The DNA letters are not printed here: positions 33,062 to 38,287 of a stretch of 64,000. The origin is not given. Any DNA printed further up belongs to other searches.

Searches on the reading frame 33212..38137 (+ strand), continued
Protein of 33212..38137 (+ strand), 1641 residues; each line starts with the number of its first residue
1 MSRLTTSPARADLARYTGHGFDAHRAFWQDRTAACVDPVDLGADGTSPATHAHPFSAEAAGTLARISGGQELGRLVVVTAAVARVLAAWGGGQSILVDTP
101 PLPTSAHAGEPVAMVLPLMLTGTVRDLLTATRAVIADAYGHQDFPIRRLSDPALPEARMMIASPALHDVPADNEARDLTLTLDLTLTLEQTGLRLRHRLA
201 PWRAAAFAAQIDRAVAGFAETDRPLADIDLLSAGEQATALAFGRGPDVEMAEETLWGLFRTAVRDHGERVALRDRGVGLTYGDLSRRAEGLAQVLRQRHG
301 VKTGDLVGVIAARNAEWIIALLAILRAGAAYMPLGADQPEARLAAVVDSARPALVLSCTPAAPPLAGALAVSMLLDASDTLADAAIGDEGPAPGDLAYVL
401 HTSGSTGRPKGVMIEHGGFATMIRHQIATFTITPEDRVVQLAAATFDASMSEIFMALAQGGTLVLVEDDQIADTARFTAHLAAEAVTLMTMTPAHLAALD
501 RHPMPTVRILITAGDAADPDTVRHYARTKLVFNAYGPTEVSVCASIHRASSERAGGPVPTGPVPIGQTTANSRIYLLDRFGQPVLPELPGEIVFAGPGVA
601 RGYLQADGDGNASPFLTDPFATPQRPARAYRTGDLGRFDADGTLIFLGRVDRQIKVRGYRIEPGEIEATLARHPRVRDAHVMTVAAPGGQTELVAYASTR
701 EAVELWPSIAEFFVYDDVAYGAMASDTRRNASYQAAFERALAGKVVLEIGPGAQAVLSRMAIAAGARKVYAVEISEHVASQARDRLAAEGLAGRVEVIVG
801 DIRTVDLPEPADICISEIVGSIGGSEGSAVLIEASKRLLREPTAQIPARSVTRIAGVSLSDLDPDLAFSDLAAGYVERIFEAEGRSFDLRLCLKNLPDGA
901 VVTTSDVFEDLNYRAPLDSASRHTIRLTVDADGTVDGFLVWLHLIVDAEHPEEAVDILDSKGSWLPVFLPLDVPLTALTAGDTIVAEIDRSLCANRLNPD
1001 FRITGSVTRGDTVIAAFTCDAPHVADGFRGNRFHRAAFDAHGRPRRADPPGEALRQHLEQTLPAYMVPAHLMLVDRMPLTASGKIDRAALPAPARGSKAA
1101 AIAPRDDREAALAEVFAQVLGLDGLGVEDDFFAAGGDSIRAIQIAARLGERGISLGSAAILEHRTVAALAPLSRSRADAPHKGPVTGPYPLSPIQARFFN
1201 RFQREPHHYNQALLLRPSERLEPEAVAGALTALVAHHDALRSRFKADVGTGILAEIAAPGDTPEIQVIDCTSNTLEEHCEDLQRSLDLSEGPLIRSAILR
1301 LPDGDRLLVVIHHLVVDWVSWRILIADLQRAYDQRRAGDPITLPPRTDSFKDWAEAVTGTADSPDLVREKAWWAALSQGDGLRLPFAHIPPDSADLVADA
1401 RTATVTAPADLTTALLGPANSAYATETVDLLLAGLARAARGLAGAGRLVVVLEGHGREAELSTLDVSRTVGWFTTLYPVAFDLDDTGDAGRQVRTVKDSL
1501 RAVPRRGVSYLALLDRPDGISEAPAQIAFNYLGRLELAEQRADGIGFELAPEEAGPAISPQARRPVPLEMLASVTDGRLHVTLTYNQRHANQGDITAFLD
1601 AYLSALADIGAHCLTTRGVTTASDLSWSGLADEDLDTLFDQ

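Call 93: search_protein_families(library=pfam, proteins=[L107:2814-5840:+, L108:3900-5600:+, L100:4008-5639:+, L101:4039-5649:+, L103:3940-5580:+], max_evalue=0.001)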
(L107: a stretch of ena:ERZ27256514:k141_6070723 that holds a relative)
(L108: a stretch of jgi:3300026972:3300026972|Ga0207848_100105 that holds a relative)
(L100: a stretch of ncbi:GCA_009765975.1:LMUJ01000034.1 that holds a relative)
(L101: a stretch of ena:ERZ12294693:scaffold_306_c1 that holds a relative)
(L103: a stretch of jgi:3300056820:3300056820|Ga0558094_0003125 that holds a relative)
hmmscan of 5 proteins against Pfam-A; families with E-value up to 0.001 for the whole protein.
L107:2814-5840:+ (1009 aa): 4 families
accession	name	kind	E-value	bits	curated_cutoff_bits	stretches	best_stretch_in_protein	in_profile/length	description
PF00668.25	Condensation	-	2.1e-97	327.1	30.6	1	1-411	6-448/456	Condensation domain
PF00501.34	AMP-binding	-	3.1e-77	260.4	29.9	1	428-742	1-383/384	AMP-binding enzyme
PF00550.31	PP-binding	-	3.2e-18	66.2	20.8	1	898-962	1-67/67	Phosphopantetheine attachment site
PF13193.12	AMP-binding_C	-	3.6e-06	28.2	24.5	1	800-871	1-76/76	AMP-binding enzyme C-terminal domain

L108:3900-5600:+ (567 aa): 2 families
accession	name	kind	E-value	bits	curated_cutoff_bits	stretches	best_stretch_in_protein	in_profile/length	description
PF00668.25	Condensation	-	1.4e-81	275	30.6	1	1-417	7-437/456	Condensation domain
PF00550.31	PP-binding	-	1.2e-12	48.3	20.8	1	455-518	2-67/67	Phosphopantetheine attachment site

L100:4008-5639:+ (544 aa): 2 families
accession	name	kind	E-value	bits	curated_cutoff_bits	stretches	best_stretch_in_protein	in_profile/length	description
PF00668.25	Condensation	-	2.4e-79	267.6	30.6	1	1-421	6-434/456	Condensation domain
PF00550.31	PP-binding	-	4.5e-14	52.9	20.8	1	430-491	1-64/67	Phosphopantetheine attachment site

L101:4039-5649:+ (537 aa): 2 families
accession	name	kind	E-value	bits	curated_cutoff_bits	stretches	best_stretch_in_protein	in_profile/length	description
PF00668.25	Condensation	-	1.2e-81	275.2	30.6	1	1-414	6-432/456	Condensation domain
PF00550.31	PP-binding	-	8.1e-15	55.3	20.8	1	426-489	2-67/67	Phosphopantetheine attachment site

L103:3940-5580:+ (547 aa): 2 families
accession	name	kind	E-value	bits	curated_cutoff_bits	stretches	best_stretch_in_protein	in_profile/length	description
PF00668.25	Condensation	-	1.7e-84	284.6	30.6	1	1-415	6-433/456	Condensation domain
PF00550.31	PP-binding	-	6.5e-14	52.4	20.8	1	429-490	1-64/67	Phosphopantetheine attachment site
